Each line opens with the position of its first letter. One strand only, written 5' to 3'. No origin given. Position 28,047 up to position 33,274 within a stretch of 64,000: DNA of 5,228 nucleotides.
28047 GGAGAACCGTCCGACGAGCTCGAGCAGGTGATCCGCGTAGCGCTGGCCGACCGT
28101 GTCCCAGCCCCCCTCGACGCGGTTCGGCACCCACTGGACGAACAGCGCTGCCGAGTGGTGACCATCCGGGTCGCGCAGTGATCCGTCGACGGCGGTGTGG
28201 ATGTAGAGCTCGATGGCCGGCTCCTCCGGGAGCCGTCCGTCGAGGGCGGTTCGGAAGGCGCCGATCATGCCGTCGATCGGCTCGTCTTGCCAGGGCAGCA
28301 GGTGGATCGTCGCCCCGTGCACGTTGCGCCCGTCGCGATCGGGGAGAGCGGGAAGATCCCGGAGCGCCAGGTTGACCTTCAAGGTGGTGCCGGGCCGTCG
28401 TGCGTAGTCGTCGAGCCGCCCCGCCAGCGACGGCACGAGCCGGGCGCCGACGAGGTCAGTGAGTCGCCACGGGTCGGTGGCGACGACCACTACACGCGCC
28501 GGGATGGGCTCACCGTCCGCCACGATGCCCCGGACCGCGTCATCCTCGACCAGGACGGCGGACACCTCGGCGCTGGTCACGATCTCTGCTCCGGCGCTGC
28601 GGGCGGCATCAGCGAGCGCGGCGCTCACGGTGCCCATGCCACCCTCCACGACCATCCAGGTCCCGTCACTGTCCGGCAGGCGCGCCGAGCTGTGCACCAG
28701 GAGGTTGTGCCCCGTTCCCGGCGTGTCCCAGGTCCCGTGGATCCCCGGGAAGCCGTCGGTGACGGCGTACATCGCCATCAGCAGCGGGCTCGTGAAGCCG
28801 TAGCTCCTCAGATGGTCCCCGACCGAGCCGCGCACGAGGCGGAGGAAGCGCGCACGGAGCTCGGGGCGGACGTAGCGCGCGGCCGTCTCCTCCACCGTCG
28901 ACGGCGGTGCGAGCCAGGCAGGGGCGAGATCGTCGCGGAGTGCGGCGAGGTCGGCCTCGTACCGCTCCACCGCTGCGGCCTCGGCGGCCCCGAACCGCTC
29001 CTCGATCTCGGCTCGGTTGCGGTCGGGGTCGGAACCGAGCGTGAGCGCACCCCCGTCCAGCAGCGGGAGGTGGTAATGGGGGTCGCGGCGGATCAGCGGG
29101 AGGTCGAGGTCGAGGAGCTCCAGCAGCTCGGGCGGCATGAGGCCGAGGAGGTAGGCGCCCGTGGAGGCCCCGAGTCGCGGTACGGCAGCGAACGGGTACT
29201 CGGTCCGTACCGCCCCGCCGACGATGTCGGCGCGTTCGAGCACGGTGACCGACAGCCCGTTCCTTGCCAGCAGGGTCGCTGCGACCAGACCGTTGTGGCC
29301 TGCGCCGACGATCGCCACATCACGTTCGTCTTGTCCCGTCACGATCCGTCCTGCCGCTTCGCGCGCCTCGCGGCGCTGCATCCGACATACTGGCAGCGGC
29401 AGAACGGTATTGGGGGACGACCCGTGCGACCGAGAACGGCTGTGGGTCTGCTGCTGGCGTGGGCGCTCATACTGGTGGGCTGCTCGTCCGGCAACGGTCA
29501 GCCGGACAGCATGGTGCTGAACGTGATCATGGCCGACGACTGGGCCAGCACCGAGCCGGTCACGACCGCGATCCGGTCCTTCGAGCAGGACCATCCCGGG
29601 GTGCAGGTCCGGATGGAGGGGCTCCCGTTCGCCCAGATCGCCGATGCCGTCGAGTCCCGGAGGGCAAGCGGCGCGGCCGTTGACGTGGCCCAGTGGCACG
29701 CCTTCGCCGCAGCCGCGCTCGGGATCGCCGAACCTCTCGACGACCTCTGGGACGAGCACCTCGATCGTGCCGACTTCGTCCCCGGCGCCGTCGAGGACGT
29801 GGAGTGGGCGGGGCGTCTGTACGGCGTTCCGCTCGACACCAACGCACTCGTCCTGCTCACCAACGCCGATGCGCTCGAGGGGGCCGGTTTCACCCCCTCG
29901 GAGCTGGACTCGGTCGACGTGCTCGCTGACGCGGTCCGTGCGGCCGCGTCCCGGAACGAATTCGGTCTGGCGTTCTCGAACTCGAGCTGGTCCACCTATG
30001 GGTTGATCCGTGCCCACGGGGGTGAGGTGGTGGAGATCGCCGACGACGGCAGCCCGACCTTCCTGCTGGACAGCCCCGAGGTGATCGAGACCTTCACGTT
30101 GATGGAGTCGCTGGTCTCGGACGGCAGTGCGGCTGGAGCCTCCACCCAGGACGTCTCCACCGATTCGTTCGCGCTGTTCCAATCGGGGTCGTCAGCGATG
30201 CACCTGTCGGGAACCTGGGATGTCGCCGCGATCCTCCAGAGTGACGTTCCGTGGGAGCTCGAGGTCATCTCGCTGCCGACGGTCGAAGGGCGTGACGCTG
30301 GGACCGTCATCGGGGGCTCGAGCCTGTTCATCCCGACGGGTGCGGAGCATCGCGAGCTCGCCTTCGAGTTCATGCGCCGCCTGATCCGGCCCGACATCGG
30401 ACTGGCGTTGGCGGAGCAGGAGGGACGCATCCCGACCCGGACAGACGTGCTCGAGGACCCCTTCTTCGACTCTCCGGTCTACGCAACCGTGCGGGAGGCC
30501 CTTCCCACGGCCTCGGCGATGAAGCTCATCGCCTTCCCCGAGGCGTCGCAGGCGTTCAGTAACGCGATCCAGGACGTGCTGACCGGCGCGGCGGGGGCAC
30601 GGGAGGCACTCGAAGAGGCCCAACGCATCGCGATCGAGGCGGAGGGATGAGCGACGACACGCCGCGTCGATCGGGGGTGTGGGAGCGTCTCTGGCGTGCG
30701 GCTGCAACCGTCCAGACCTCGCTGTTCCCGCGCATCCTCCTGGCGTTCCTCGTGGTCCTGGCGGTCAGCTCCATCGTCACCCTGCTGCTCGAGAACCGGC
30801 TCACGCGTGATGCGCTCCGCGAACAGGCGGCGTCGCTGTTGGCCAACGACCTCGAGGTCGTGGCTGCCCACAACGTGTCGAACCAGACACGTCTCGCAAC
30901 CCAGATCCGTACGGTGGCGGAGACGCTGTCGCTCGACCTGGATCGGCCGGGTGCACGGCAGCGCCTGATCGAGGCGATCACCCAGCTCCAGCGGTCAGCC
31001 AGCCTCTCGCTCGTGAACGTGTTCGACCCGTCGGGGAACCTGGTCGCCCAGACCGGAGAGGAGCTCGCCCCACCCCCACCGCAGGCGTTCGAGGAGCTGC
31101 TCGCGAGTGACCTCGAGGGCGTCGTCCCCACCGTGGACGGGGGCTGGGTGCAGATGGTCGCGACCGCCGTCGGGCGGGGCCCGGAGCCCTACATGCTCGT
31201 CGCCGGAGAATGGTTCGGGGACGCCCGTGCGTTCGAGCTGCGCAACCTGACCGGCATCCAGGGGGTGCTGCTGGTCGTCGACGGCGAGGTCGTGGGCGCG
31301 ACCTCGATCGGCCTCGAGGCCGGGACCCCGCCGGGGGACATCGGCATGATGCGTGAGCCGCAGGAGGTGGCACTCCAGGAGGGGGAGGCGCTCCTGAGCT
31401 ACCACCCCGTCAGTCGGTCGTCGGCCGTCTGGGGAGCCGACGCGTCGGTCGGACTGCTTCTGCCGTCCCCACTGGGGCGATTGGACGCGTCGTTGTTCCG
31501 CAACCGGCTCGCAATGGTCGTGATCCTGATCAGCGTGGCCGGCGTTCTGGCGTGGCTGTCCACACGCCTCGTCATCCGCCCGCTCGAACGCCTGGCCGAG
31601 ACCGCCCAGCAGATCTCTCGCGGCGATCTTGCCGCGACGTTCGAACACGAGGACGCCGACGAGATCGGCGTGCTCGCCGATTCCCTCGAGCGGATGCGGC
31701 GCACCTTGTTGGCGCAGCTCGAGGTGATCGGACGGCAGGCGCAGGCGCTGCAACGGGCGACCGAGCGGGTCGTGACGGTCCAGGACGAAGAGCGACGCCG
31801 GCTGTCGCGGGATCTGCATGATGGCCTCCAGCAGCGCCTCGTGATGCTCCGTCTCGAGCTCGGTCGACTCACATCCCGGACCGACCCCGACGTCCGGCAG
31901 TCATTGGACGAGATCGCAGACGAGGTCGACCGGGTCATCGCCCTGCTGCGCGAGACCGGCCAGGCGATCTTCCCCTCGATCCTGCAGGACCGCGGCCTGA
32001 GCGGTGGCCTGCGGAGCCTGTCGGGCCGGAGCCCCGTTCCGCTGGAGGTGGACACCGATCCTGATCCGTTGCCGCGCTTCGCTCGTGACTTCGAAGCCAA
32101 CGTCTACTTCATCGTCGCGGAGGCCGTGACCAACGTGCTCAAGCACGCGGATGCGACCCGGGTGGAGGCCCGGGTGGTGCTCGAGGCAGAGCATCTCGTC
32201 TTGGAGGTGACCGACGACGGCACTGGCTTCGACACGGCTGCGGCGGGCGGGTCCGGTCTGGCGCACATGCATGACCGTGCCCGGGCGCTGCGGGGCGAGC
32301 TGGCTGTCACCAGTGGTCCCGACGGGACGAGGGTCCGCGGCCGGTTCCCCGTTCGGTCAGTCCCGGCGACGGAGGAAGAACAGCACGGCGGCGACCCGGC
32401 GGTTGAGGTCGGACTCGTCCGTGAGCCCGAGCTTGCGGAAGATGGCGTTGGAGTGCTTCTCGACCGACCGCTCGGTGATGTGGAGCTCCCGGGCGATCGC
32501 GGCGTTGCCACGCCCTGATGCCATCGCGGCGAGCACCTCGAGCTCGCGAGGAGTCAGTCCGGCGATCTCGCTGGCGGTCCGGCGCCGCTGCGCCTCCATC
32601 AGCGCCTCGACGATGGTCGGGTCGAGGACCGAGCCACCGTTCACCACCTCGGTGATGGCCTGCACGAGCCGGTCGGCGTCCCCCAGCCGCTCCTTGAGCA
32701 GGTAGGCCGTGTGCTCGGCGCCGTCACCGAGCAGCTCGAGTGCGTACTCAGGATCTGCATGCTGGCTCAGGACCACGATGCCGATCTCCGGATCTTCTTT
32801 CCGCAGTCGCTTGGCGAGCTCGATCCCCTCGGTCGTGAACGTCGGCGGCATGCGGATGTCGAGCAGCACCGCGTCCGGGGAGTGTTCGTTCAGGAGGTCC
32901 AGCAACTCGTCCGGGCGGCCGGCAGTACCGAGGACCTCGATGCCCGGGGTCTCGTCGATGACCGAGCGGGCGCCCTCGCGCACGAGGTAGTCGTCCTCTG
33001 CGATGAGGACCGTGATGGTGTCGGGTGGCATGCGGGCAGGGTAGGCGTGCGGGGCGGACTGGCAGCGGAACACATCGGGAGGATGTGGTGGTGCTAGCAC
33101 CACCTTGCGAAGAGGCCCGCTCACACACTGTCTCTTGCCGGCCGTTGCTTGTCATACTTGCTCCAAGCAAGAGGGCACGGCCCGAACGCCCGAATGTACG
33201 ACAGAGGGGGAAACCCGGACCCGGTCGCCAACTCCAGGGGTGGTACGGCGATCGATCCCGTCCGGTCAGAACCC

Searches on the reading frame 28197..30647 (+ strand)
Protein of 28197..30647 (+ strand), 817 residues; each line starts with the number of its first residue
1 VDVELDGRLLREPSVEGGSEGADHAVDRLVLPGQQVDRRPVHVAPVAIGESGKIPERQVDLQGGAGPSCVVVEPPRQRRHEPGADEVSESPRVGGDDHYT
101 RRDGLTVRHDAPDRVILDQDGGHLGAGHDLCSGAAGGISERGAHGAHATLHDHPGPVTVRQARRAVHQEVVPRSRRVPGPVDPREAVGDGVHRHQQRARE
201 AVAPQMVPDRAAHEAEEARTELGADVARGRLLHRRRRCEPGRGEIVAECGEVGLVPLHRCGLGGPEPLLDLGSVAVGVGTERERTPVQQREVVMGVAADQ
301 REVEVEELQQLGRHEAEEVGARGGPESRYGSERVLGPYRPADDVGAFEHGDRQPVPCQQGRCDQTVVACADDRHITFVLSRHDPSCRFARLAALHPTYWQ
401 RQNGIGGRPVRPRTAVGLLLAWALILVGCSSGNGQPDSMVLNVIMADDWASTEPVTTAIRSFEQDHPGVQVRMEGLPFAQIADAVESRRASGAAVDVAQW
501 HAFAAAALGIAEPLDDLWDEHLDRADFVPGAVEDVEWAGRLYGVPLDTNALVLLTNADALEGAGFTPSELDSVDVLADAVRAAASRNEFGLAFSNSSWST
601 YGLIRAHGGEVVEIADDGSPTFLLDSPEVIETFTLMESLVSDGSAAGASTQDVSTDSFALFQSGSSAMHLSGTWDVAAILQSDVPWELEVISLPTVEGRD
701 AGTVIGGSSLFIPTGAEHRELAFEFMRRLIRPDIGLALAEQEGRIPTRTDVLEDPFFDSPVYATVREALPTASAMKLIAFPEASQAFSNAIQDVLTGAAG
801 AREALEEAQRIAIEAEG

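Call 14: search_protein_families(library=pfam, proteins=[window:28197-30647:+], max_evalue=0.00001)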
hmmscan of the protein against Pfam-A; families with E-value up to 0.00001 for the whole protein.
window:28197-30647:+ (817 aa): 2 families
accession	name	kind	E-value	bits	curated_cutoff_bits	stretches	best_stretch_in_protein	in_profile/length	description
PF13416.11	SBP_bac_8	-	4.1e-32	112.5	27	1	458-758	2-272/279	Bacterial extracellular solute-binding protein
PF01547.30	SBP_bac_1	-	3.1e-23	83.7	26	1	453-731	12-302/307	Bacterial extracellular solute-binding protein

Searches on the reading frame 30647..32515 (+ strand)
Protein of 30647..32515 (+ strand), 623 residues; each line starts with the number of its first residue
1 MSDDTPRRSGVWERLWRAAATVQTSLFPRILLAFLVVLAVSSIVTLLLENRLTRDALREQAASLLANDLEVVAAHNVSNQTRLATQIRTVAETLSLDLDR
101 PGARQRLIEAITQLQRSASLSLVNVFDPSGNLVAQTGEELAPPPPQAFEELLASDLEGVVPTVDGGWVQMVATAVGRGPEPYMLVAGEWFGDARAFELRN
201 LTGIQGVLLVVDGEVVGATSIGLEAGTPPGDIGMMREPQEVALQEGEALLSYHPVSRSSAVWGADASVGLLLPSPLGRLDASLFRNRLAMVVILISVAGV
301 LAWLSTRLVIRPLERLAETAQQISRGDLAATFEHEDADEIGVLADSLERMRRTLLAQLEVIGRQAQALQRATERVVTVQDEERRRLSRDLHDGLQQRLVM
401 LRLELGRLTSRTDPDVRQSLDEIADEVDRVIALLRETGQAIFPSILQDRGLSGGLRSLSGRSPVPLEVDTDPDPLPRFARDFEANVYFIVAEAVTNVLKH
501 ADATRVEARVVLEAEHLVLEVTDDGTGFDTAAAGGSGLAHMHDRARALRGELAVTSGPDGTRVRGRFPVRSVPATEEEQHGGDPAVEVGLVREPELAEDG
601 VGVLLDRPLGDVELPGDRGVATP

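Call 14: search_protein_families(library=pfam, proteins=[window:30647-32515:+], max_evalue=0.00001)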
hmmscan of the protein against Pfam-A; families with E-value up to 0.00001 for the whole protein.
window:30647-32515:+ (623 aa): 4 families
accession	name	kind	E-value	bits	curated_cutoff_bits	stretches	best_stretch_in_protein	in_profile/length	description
PF00672.30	HAMP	-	2.8e-12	47.2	25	1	306-355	3-52/53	HAMP domain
PF07730.19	HisKA_3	-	9e-11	42.6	24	1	382-438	1-60/68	Histidine kinase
PF02518.31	HATPase_c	-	4.8e-08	33.9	26.4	1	486-570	6-110/111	Histidine kinase-, DNA gyrase B-, and HSP90-like ATPase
PF13581.12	HATPase_c_2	-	1.6e-06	28.6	27.4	1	484-538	30-89/127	Histidine kinase-like ATPase domain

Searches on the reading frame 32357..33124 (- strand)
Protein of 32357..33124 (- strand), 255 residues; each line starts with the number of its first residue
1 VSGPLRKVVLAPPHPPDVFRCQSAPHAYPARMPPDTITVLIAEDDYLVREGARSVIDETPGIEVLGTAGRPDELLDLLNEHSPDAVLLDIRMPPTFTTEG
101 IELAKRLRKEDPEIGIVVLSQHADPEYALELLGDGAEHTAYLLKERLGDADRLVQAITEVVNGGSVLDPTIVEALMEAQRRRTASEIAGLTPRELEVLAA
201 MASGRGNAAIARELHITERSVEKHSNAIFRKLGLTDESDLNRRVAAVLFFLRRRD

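Call 14: search_protein_families(library=pfam, proteins=[window:32357-33124:-], max_evalue=0.00001)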
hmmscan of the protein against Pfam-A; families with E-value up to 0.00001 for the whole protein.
window:32357-33124:- (255 aa): 2 families
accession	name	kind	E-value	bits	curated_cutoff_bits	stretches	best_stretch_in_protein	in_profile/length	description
PF00072.30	Response_reg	-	1.4e-19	70.7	30.2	1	39-157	1-110/111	Response regulator receiver domain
PF00196.25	GerE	-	1.2e-14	54.1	23.5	1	190-240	3-53/57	Bacterial regulatory proteins, luxR family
